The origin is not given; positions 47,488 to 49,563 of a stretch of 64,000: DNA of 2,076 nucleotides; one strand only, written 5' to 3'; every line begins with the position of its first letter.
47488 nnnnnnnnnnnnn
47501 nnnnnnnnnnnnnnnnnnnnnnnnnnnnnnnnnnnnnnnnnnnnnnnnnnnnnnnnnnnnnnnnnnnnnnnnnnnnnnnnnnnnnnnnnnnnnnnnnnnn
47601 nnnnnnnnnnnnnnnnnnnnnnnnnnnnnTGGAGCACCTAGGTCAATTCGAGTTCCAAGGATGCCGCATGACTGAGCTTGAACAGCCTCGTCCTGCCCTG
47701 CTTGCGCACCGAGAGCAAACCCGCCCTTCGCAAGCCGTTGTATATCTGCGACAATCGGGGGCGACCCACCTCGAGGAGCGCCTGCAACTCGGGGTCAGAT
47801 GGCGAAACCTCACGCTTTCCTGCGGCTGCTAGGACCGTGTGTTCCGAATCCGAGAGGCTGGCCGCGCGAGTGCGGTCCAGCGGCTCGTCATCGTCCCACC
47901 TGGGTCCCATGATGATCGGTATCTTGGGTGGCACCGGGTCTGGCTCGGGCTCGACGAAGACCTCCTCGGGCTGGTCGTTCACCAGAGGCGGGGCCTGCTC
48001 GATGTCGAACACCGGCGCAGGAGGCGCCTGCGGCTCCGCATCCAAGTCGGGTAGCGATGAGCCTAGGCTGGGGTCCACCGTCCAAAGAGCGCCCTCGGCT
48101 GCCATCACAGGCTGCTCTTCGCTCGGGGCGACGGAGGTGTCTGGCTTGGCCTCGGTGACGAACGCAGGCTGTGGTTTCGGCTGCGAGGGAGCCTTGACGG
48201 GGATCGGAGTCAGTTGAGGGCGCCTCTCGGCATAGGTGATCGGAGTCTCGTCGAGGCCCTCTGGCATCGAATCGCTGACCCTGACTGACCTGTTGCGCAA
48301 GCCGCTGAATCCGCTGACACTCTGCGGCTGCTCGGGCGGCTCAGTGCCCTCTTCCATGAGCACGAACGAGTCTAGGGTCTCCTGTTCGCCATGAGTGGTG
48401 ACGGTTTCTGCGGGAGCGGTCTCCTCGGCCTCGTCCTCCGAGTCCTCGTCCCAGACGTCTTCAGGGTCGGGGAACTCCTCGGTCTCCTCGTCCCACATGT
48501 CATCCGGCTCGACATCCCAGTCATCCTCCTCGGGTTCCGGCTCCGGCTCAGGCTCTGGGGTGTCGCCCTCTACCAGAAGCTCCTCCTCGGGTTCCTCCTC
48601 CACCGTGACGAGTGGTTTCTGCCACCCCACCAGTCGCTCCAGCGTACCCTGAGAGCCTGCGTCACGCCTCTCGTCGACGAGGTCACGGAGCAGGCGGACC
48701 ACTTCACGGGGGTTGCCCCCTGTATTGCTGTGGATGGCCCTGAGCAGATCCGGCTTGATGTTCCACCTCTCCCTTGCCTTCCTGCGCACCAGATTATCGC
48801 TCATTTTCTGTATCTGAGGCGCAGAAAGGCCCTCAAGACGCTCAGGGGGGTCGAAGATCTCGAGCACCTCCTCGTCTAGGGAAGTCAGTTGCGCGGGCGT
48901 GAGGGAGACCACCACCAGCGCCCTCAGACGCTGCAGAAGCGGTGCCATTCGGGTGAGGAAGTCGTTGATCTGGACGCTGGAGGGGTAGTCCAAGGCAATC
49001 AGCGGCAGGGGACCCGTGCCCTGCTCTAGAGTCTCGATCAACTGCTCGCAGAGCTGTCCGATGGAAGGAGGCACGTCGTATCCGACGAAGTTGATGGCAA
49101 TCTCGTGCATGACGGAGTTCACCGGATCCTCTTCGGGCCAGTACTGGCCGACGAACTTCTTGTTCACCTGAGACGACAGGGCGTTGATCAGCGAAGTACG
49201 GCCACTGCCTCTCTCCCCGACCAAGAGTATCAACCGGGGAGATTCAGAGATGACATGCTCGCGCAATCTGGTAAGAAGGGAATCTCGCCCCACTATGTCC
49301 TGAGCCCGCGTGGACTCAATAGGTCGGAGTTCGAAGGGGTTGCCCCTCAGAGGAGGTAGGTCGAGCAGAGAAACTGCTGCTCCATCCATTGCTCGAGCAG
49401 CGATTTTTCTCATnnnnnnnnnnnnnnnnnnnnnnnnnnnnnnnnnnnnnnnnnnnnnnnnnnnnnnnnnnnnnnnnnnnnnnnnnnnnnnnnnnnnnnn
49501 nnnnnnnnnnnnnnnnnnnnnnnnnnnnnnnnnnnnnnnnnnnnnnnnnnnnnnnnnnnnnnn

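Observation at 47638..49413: Degenerate AAA+ / acidic linker / winged-helix protein next to the motif array: possible second initiator-like or origin-binding factor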

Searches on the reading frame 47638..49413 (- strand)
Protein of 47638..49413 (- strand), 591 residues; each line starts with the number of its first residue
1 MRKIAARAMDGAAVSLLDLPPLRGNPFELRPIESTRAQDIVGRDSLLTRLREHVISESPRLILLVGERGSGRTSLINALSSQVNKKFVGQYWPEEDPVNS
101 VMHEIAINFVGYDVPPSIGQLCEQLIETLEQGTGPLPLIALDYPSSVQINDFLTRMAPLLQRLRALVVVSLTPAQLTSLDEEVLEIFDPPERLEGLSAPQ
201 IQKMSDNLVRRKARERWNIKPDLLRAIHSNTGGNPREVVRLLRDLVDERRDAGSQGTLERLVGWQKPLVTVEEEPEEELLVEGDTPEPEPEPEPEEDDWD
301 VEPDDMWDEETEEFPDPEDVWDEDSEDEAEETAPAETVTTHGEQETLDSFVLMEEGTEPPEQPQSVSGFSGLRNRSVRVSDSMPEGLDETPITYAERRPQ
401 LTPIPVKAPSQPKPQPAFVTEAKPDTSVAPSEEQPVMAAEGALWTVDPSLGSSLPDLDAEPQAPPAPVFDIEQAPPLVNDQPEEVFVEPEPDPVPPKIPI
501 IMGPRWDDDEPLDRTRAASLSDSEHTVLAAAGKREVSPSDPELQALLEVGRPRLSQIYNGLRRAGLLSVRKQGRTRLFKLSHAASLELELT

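Call 5: search_protein_families(library=pfam, proteins=[window:47638-49413:-], max_evalue=0.1)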
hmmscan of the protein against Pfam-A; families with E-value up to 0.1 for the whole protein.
window:47638-49413:- (591 aa): 5 families
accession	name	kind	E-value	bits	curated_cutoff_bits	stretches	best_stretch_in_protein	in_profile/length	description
PF13191.12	AAA_16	-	3.3e-07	31.4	32.6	1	41-132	3-85/167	AAA ATPase domain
PF13401.12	AAA_22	-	7.3e-05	23.5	27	1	58-142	4-91/130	AAA domain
PF20703.3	nSTAND1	-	0.0033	17.6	27.1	1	29-78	5-52/379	Novel STAND NTPase 1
PF05673.19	DUF815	-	0.014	15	23.8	1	43-86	37-80/249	Protein of unknown function (DUF815)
PF25201.1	nSTAND6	-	0.084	13.3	27.7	0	41-84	2-43/148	Novel STAND NTPase 6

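Call 6: find_homologous_proteins(query=window:47638-49413:-, max_evalue=0.001)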
Query window:47638-49413:- (591 aa): 931 proteins with E <= 0.001 among 8000 candidates; the best 120 are listed.
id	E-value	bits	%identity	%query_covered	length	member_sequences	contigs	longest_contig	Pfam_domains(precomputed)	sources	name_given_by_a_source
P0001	0.0e+0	1250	98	99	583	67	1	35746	PF13191.13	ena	-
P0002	2.2e-288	976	79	98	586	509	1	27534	PF13191.13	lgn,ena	-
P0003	2.5e-253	860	66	100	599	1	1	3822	PF13191.13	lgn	-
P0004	3.6e-252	856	69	100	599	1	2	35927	PF13191.13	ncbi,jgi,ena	-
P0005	8.9e-251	852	67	100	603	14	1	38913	PF13191.13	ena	-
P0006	3.0e-250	850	67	99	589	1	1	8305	PF13191.13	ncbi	-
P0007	2.4e-248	844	68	99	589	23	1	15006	PF13191.13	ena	-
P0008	2.4e-248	844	69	98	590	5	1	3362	PF13191.13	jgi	-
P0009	1.2e-247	841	67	100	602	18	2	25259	PF13191.13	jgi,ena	-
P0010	2.3e-247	841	67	99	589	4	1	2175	PF13191.13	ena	-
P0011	4.0e-247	840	67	99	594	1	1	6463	PF13191.13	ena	-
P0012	1.5e-246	838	67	98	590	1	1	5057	PF13191.13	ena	-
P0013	1.1e-245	835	68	100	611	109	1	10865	PF13191.13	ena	-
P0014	7.2e-245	832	67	99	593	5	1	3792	PF13191.13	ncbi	-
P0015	1.4e-244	831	66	99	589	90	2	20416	PF13191.13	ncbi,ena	-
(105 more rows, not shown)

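Call 7: search_protein_families(library=ncbifam, proteins=[window:47638-49413:-], max_evalue=0.1)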
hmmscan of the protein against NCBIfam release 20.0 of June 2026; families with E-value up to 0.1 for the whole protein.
window:47638-49413:- (591 aa): 13 families
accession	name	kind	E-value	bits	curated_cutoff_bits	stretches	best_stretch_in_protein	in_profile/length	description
NF033788.1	HTH_metalloreg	subfamily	0.0002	21.1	55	1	542-584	30-72/77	metalloregulator ArsR/SmtB family transcription factor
TIGR03420.1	DnaA_homol_Hda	equivalog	0.00078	19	194.8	1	44-86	23-65/226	DnaA regulatory inactivator Hda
NF003011.0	PRK03837.1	subfamily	0.0014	18.3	260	1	536-586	36-86/241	transcriptional regulator NanR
NF033453.1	BREX_3_BrxF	hypoth_equivalog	0.0059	16.3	50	1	53-86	10-43/149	BREX-3 system P-loop-containing protein BrxF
NF009067.0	PRK12402.1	equivalog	0.0064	15.5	317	1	35-85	12-62/340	replication factor C small subunit 2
NF040642.1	sulf_sens_BigR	equivalog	0.011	15.8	155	1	540-584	36-80/95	sulfite-sensing transcriptional repressor BigR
TIGR01420.1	pilT_fam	subfamily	0.012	14.9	319.1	1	53-103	116-166/343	PilT/PilU family type 4a pilus ATPase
NF041000.1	ATPase_ComGA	equivalog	0.016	14.2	300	1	52-103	121-172/267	competence type IV pilus ATPase ComGA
NF053860.1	DS41_1_antiphage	equivalog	0.054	12.4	370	0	57-85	37-65/448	anti-phage protein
NF001679.0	PRK00440.1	equivalog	0.059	12.4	303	1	36-92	16-68/322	replication factor C small subunit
TIGR02928.1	TIGR02928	subfamily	0.061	12.2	181.3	0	38-86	15-67/366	orc1/cdc6 family replication initiation protein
NF040586.1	FxSxx_TPR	equivalog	0.066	11.6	300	0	36-75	4-41/830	FxSxx-COOH system tetratricopeptide repeat protein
NF041923.1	QatA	equivalog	0.079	11.6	600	0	175-246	307-377/628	Qat anti-phage system ATPase QatA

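Call 8: search_solved_structures(query=window:47638-49413:-, max_evalue=10, show_alignments=3)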
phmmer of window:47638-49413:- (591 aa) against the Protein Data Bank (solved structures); distinct sequences matched with E-value up to 10: 20.
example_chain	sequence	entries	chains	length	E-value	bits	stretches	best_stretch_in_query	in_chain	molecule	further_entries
3k4x_A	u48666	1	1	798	0.051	15.5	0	418-466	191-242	Proliferating cell nuclear antigen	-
6on4_A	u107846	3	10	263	0.062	15.2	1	530-579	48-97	HTH-type transcriptional repressor NanR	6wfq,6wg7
7am2_BU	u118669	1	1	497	0.08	14.9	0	62-161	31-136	GTPase Der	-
4k2e_A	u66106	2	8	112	0.19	13.6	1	540-583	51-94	Transcriptional activator HlyU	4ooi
8xon_S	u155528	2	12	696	0.41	12.5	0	503-562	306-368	NDP-hexose 4-ketoreductase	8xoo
6mb4_A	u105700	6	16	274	0.41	12.5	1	332-404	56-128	Aac(3)-IIIb protein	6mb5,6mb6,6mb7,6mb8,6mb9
6gi3_B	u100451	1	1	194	0.66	11.8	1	207-278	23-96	Endo-type membrane-bound lytic murein transglycosylase A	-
6gi4_B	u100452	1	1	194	0.91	11.4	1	207-278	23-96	Endo-type membrane-bound lytic murein transglycosylase A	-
1iqp_A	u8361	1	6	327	1.1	11.1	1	35-92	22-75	RFCS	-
3pqj_A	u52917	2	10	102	1.1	11.1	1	540-588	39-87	Biofilm growth-associated repressor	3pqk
6ghz_B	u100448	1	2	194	1.2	11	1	207-277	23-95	Endo-type membrane-bound lytic murein transglycosylase A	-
6ghy_B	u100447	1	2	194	1.2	11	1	207-277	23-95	Endo-type membrane-bound lytic murein transglycosylase A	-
2y8p_A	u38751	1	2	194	1.2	11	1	207-277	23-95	ENDO-TYPE MEMBRANE-BOUND LYTIC MUREIN TRANSGLYCOSYLASE A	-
3t36_A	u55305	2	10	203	1.3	10.9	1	206-277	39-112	Endo-type membrane-bound lytic murein transglycosylase A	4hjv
4hjy_A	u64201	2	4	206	1.4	10.8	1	207-277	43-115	Endo-type membrane-bound lytic murein transglycosylase A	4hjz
2qby_A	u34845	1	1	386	1.9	10.3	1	56-91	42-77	Cell division control protein 6 homolog 1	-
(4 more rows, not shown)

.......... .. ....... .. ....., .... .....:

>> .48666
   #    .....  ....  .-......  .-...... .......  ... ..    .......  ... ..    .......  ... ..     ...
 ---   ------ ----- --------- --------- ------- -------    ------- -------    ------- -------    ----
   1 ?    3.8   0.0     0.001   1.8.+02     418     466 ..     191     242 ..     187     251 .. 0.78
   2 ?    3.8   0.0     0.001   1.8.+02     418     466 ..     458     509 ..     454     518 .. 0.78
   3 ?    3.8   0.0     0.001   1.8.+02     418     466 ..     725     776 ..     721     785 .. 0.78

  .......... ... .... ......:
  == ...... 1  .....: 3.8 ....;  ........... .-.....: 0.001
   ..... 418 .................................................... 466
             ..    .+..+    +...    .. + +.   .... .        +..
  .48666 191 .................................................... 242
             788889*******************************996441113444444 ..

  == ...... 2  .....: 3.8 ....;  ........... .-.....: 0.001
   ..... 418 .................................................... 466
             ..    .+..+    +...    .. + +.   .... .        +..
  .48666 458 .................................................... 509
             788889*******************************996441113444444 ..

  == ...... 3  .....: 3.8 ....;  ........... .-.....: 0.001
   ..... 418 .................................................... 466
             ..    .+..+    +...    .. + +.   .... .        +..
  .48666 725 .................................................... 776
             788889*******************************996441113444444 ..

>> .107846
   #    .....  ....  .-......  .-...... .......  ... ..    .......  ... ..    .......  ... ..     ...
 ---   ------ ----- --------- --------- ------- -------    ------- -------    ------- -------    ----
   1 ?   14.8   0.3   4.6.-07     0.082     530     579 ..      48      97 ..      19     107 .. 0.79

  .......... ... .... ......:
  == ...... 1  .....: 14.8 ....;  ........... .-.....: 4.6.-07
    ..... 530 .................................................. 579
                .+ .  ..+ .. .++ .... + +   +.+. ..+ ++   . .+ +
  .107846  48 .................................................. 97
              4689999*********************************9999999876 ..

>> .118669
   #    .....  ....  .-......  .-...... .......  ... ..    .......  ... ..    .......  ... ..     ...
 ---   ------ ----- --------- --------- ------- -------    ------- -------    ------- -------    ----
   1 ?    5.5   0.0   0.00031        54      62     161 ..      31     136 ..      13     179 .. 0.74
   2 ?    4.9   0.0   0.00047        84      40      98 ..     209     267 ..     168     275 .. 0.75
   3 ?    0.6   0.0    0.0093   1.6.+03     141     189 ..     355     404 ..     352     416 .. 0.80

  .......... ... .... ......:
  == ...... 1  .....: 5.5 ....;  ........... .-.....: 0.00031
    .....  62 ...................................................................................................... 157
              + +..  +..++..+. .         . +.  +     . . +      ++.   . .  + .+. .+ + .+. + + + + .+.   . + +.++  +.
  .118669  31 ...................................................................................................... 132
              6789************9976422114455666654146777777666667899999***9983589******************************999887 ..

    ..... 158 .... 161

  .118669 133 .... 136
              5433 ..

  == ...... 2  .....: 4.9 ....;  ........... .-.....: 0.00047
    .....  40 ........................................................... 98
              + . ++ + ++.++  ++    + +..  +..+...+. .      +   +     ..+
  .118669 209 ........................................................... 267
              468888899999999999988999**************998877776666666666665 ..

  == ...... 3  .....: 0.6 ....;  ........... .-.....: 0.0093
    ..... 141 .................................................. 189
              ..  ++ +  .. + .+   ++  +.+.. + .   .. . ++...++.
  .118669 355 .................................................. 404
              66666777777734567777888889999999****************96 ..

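Call 11: find_related_loci(query=A1, collection=genome_contigs, flank=7000)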
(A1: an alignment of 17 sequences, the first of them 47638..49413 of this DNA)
Query A1 (591 aa) in genome_contigs; peptide patterns used: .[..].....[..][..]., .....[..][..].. (x = any residue, [..] = any of these).
222 stretches matched a pattern; 175 encode a relative of the query (tblastn E <= 1e-3); the best 80 are kept; 80 distinct loci.
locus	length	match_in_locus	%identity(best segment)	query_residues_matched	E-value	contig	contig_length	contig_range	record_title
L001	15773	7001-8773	78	1-589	0e+0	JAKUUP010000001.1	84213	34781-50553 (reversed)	MAG: Candidatus Thalassarchaeum betae isolate ALOHA_A2.5_136 A2.5-Thalassarchaeum-6_1, whole genome shotgun sequence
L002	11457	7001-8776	79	1-589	0e+0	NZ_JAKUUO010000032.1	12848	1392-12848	MAG: Candidatus Thalassarchaeum betae isolate ALOHA_A2.5_135 A2.5-Thalassarchaeum-4_32, whole genome shotgun sequence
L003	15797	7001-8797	68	1-591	0e+0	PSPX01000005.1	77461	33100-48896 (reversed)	MAG: Methanobacteriota archaeon isolate Guaymas_22 scaffold_540, whole genome shotgun sequence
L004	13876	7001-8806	67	1-591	0e+0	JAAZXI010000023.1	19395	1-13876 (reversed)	MAG: Methanobacteriota archaeon isolate bin122s NODE_23_length_19395_cov_4.441520, whole genome shotgun sequence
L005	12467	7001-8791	66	1-591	0e+0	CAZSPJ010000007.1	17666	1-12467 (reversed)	MAG TPA_asm: uncultured Candidatus Poseidoniales archaeon isolate binchicken_co267_197 genome assembly, contig: NODE_195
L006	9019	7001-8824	68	1-591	0e+0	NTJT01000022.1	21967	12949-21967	MAG: Marine Group II euryarchaeote MED-G34 EUII-MED-G34-C22, whole genome shotgun sequence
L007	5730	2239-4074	67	1-591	0e+0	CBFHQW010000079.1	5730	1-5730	MAG: Candidatus Thalassarchaeum sp. isolate AGTU_8_bin_52_permissive genome assembly, contig: AGTU_8_bin_52_permissive_c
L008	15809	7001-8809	67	1-591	0e+0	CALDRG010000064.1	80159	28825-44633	MAG TPA_asm: uncultured euryarchaeote isolate ERR599125_bin.45_CONCOCT_v1.1_MAG genome assembly, contig: ERZ841701.20, w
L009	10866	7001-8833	66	1-591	0e+0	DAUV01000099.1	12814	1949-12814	MAG TPA_asm: Euryarchaeota archaeon UBA623 UBA623_contig_32841, whole genome shotgun sequence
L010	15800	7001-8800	63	1-591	0e+0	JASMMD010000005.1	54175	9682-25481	MAG: Candidatus Thalassarchaeum sp. isolate Arabian9_MAG_56 NODE_5_length_54175_cov_32.318293, whole genome shotgun sequ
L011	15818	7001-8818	54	1-591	0e+0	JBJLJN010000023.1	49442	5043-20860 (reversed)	MAG: Candidatus Thalassarchaeum sp. isolate LRMED-030 Thalassarchaeum-LRMED-030-C783, whole genome shotgun sequence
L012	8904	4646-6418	57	1-591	0e+0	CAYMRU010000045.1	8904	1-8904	MAG TPA_asm: uncultured Candidatus Poseidoniales archaeon isolate SRP077602_co11_569 genome assembly, contig: NODE_9691_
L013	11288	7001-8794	56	1-588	0e+0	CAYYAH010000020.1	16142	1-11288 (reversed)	MAG TPA_asm: uncultured Candidatus Poseidoniales archaeon isolate SRP077602_co4_684 genome assembly, contig: NODE_6324_l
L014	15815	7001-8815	55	1-591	0e+0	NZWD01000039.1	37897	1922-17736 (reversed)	MAG: Methanobacteriota archaeon isolate NAT54 144062, whole genome shotgun sequence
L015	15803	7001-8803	53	1-591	0e+0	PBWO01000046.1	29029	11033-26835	MAG: Methanobacteriota archaeon isolate RS814 TaraRedSea_contig_38769, whole genome shotgun sequence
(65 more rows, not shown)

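Call 36: predict_structure(alignment_id=A5)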
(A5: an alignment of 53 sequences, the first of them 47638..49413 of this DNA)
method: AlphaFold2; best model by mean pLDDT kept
length: 591 residues; sequences in the alignment: 53
mean_pLDDT: 63.9   pTM: 0.44
mean pLDDT of the five models: 63.9, 61.7, 60.5, 57.4, 56.1
residues with pLDDT >= 90: 46; 70-90: 269; 50-70: 27; < 50: 249
segments of 3 or more residues with pLDDT < 50: 1-14, 264-386, 389-426, 428-448, 450-500
pLDDT, mean of each block of 10 residues (from residue 1): 41 54 75 73 83 86 87 86 85 76 87 80 85 83 83 88 90 88 88 87 87 81 87 87 85 77 47 30 33 38 42 35 30 30 31 34 34 38 45 38 40 41 43 38 42 37 36 34 36 47 69 84 90 89 89 91 91 88 76 39
secondary structure, 60 per line:
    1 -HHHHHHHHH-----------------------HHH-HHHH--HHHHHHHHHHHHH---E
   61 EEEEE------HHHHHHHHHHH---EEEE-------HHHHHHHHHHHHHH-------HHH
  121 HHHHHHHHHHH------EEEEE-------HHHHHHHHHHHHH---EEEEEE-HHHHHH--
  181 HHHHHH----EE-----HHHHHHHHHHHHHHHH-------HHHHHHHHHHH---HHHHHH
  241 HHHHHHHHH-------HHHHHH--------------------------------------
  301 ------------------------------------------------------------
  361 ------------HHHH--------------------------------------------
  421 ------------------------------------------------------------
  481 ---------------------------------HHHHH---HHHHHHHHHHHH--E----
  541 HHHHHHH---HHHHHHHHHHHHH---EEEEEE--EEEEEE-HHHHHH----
elements in order: H2-10 H38-41 H44-56 E60-65 H72-82 E86-89 H97-110 H118-131 E138-142 H150-162 E166-171 H173-178 H181-186 H198-213 H221-231 H235-249 H257-262 H373-376 H514-518 H522-533 H541-547 H551-563 E567-572 E575-580 H582-587

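Call 43: fold_search(model_id=the predicted structure, library=pdb)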
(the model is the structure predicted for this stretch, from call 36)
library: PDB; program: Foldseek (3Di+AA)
matches with E <= 10: 1692; with E <= 0.001: 457
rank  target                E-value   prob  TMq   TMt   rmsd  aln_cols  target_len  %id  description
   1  8bv0_A                8.0e-08  1.00  0.25  0.39   7.5       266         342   18  Binary complex between the NB-ARC domain from the Tomato immune receptor NRC1 and the SPRY domain-containing effector  (released 2022-12-21)
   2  7jgr_A                1.1e-07  1.00  0.27  0.37  16.2       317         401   12  Structure of Drosophila ORC bound to DNA (84 bp) and Cdc6 (released 2020-09-09)
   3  9gjw_A                1.9e-07  1.00  0.27  0.36   7.9       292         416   10  OCCM maturation intermediate stalled with an Arginine Finger mutation in Mcm2 (released 2025-03-05)
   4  8xuo_A                2.4e-07  1.00  0.25  0.21   9.5       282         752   15  Cryo-EM structure of tomato NRC2 dimer (released 2024-05-22)
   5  9gm5_A                3.0e-07  1.00  0.27  0.36   7.9       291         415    9  OCCM maturation intermediate stalled with an Arginine Finger mutation in Mcm5: Conformer 1 (released 2025-03-05)
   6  8s0e_A                3.2e-07  1.00  0.29  0.43   6.2       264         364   12  H. sapiens OCCM bound to double stranded DNA (released 2024-10-02)
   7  1fnn_A                4.0e-07  1.00  0.26  0.38   5.8       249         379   16  CRYSTAL STRUCTURE OF CDC6P FROM PYROBACULUM AEROPHILUM (released 2000-10-04)
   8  7jk6_A                4.0e-07  1.00  0.26  0.38   8.3       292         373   12  Structure of Drosophila ORC in the active conformation (released 2020-09-09)
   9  7jgr_G                6.1e-07  1.00  0.29  0.43   6.7       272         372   15  Structure of Drosophila ORC bound to DNA (84 bp) and Cdc6 (released 2020-09-09)
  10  2v1u_A                8.1e-07  1.00  0.27  0.39   6.5       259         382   24  STRUCTURE OF THE AEROPYRUM PERNIX ORC1 PROTEIN IN COMPLEX WITH DNA (released 2007-09-18)
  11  8xvb_A                9.1e-07  1.00  0.29  0.62   5.8       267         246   15  Cryo-EM structure of ATP-DNA-MuB filaments (released 2024-08-14)
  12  9ri9_B                1.2e-06  1.00  0.24  0.17  16.6       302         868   15  Cryo-EM structure of the tomato NRC3 hexameric resistosome (released 2025-07-23)
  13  2chg_A                1.3e-06  1.00  0.27  0.60   5.5       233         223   17  Replication Factor C domains 1 and 2 (released 2006-06-06)
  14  2qby_A                1.7e-06  1.00  0.25  0.38   8.2       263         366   16  Crystal structure of a heterodimer of Cdc6/Orc1 initiators bound to origin DNA (from S. solfataricus) (released 2007-09-11)
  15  7tjh_A                2.2e-06  1.00  0.27  0.32  10.5       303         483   10  S. cerevisiae ORC bound to 84 bp ARS1 DNA and Cdc6 (state 1) with flexible Orc6 N-terminal domain (released 2022-10-05)
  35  2qby_B                9.1e-06  1.00  0.28  0.43   5.1       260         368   14  Crystal structure of a heterodimer of Cdc6/Orc1 initiators bound to origin DNA (from S. solfataricus) (released 2007-09-11)
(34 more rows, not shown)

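Call 62: search_protein_families(library=pfam, alignment_id=A6, max_evalue=0.01)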
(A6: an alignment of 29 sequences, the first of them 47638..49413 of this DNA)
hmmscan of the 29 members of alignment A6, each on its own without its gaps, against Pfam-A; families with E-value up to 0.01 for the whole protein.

A. member 1, window:47638-49413:- (591 aa): 3 families
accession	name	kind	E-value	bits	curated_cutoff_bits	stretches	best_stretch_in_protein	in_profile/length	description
PF13191.12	AAA_16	-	3.3e-07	31.4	32.6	1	41-132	3-85/167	AAA ATPase domain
PF13401.12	AAA_22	-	7.3e-05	23.5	27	1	58-142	4-91/130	AAA domain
PF20703.3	nSTAND1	-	0.0033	17.6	27.1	1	29-78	5-52/379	Novel STAND NTPase 1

B. families by the number of members that match (of 29 scanned): 19 families
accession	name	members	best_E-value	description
PF13191.12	AAA_16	27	1e-07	AAA ATPase domain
PF13401.12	AAA_22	16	5.8e-06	AAA domain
PF20703.3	nSTAND1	10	9.7e-05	Novel STAND NTPase 1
PF00005.33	ABC_tran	4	6.6e-05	ABC transporter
PF05729.18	NACHT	3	0.00052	NACHT domain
PF01637.24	ATPase_2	3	0.0013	ATPase domain predominantly from Archaea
PF00004.35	AAA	2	0.00021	ATPase family associated with various cellular activities (AAA)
PF06414.18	Zeta_toxin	2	0.00047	Zeta toxin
PF05673.19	DUF815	2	0.0035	Protein of unknown function (DUF815)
PF13555.12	AAA_29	1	0.00039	P-loop containing region of AAA domain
PF03193.22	RsgA_GTPase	1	0.00057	RsgA GTPase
PF12802.13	MarR_2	1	0.001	MarR family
PF24389.1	ORC-CDC6-like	1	0.0021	ORC-CDC6-like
PF00437.27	T2SSE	1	0.0036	Type II/IV secretion system protein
PF13476.12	AAA_23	1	0.006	AAA domain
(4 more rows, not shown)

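Call 71: find_related_loci(query=A6, collection=viral_contigs, flank=5000)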
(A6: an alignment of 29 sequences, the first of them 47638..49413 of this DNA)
Query A6 (591 aa) in viral_contigs; peptide patterns used: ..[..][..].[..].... (x = any residue, [..] = any of these).
4 stretches matched a pattern, but none encodes a relative of the query by tblastn (E <= 1e-3).
